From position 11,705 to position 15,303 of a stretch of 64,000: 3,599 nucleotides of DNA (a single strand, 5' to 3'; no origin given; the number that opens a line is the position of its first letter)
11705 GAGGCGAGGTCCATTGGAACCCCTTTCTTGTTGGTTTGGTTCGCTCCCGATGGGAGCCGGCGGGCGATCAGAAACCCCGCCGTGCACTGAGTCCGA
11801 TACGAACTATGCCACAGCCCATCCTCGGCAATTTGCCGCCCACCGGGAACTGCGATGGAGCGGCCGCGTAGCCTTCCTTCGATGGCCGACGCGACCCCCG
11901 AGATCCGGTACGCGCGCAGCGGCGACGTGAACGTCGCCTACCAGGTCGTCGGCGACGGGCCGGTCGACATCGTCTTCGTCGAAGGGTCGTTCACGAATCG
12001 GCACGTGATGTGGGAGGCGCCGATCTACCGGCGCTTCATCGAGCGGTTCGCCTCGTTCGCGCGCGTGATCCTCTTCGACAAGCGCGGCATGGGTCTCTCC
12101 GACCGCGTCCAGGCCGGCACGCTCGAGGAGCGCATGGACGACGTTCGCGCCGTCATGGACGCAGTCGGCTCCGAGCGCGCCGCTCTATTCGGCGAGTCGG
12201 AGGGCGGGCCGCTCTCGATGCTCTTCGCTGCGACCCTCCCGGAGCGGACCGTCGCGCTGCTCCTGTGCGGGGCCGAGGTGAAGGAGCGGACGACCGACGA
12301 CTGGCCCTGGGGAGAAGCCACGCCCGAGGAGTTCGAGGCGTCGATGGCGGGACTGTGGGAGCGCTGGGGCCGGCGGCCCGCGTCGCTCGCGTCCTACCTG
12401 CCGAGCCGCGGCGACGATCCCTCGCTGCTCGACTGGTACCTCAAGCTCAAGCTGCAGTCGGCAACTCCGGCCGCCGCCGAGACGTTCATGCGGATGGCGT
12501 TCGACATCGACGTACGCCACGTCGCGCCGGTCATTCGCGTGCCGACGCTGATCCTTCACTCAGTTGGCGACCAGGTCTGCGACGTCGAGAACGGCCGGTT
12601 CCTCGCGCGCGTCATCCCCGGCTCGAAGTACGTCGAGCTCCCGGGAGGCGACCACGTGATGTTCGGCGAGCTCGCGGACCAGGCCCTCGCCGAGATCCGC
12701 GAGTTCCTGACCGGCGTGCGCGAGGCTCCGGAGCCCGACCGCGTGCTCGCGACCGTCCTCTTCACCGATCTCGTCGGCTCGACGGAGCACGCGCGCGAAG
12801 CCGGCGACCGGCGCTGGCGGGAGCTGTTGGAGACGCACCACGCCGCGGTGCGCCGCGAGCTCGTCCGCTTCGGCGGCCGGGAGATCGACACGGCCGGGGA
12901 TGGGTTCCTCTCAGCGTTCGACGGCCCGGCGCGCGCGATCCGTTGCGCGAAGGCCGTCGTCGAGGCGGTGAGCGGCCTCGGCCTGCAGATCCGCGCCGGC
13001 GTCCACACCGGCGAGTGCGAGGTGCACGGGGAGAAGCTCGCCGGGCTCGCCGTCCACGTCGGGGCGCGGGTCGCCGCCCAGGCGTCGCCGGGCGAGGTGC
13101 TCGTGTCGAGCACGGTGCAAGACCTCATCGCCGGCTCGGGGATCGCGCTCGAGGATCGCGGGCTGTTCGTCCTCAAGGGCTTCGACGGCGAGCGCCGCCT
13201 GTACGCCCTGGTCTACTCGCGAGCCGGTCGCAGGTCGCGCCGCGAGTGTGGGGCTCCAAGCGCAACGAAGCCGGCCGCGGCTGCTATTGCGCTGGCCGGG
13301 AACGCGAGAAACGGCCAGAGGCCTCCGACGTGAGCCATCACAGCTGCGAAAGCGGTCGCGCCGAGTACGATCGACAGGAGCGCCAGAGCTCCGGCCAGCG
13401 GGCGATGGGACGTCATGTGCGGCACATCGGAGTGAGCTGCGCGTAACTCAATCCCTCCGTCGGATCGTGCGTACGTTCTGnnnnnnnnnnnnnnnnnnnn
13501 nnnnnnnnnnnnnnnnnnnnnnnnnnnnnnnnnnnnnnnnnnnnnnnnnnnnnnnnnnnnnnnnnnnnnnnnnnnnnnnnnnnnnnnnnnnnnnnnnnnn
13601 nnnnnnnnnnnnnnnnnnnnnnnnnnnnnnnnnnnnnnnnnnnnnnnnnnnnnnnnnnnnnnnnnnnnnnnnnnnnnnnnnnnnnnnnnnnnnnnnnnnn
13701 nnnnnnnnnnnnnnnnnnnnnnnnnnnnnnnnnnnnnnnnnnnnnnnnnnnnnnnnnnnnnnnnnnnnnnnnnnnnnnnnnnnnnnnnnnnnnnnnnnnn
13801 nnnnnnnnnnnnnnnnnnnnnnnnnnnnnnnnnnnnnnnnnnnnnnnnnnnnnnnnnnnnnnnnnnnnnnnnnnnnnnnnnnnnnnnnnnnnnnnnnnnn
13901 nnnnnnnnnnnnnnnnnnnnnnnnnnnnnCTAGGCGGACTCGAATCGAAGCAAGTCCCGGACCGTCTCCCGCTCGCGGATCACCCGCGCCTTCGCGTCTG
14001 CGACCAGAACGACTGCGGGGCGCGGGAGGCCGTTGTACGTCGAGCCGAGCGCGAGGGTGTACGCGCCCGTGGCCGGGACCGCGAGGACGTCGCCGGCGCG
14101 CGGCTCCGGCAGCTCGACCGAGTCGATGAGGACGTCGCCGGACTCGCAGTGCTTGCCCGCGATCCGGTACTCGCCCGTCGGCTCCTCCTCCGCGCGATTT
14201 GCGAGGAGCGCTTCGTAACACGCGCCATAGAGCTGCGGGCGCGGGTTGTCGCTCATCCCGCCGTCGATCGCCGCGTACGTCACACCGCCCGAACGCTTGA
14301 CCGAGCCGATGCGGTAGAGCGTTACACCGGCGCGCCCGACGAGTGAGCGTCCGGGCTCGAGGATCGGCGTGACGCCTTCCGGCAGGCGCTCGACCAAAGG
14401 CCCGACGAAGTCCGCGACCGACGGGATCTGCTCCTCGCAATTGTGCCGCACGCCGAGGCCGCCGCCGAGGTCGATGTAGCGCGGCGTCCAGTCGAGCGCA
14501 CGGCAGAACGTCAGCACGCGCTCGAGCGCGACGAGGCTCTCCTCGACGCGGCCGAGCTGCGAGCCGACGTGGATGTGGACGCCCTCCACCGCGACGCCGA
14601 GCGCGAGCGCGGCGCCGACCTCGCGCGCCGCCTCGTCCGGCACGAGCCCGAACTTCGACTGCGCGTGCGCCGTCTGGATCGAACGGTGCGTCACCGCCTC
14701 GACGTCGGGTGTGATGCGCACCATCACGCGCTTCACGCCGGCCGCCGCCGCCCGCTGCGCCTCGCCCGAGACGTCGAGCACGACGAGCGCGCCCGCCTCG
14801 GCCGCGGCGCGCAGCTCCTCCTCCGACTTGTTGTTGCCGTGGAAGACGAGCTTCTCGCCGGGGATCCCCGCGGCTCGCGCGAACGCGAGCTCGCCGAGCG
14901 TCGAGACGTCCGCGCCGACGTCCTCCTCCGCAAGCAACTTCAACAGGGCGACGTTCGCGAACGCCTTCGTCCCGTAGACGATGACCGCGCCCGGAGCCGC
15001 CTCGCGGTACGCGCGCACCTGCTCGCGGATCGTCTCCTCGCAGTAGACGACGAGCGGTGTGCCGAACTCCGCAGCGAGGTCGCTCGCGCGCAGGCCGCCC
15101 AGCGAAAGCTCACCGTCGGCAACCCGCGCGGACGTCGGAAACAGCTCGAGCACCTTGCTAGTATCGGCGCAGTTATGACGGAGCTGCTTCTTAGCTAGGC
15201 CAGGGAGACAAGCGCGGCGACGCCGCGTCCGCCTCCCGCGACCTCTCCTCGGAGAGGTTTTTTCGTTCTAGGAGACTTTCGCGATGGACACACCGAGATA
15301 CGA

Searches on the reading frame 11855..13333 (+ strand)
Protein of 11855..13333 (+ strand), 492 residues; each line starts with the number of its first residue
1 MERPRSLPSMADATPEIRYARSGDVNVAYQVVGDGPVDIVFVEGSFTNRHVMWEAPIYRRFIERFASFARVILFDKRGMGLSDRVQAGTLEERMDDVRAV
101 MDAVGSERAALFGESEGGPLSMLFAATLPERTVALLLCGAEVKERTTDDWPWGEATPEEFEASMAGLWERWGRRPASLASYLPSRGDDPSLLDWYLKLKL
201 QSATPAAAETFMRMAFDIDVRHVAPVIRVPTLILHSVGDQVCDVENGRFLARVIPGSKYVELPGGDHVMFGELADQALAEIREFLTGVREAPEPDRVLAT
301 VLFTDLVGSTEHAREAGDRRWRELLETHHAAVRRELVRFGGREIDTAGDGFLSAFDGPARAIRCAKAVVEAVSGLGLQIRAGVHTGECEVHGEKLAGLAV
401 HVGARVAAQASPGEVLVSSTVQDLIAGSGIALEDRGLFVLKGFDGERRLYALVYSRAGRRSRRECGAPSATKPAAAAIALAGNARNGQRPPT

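Call 38: search_protein_families(library=pfam, proteins=[window:11855-13333:+])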
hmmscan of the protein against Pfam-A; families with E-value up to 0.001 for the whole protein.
window:11855-13333:+ (492 aa): 3 families
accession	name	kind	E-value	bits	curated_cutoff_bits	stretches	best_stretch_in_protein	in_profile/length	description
PF12146.15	Hydrolase_4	-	2.8e-13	50.2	27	1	70-273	33-238/239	Serine aminopeptidase, S33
PF00561.26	Abhydrolase_1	-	4.1e-13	50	25.8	1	39-270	3-241/245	alpha/beta hydrolase fold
PF00211.25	Guanylate_cyc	-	5e-11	43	21.9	1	299-452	9-181/183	Adenylate and Guanylate cyclase catalytic domain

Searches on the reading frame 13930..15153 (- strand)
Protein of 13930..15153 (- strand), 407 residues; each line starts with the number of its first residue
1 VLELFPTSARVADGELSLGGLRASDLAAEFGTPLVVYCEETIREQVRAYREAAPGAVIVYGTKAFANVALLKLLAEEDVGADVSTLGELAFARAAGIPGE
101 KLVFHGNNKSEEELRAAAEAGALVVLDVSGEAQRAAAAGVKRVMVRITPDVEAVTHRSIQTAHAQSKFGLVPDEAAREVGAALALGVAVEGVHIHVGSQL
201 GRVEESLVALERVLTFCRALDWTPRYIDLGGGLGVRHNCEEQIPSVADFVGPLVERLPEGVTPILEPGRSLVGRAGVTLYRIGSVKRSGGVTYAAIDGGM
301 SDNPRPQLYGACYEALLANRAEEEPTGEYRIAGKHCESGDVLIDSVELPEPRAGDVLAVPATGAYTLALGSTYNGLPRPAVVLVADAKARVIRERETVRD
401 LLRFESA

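Call 38: search_protein_families(library=pfam, proteins=[window:13930-15153:-])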
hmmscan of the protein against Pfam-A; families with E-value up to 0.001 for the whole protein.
window:13930-15153:- (407 aa): 3 families
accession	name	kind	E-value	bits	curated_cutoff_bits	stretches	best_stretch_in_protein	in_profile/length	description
PF02784.22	Orn_Arg_deC_N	-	7.5e-39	134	23.4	1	40-272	2-246/247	Pyridoxal-dependent decarboxylase, pyridoxal binding domain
PF00278.28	Orn_DAP_Arg_deC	-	1.5e-17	64.1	23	1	240-363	5-95/95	Pyridoxal-dependent decarboxylase, C-terminal sheet domain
PF01168.26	Ala_racemase_N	-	0.00017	21.8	24.1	1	41-200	5-160/220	Alanine racemase, N-terminal domain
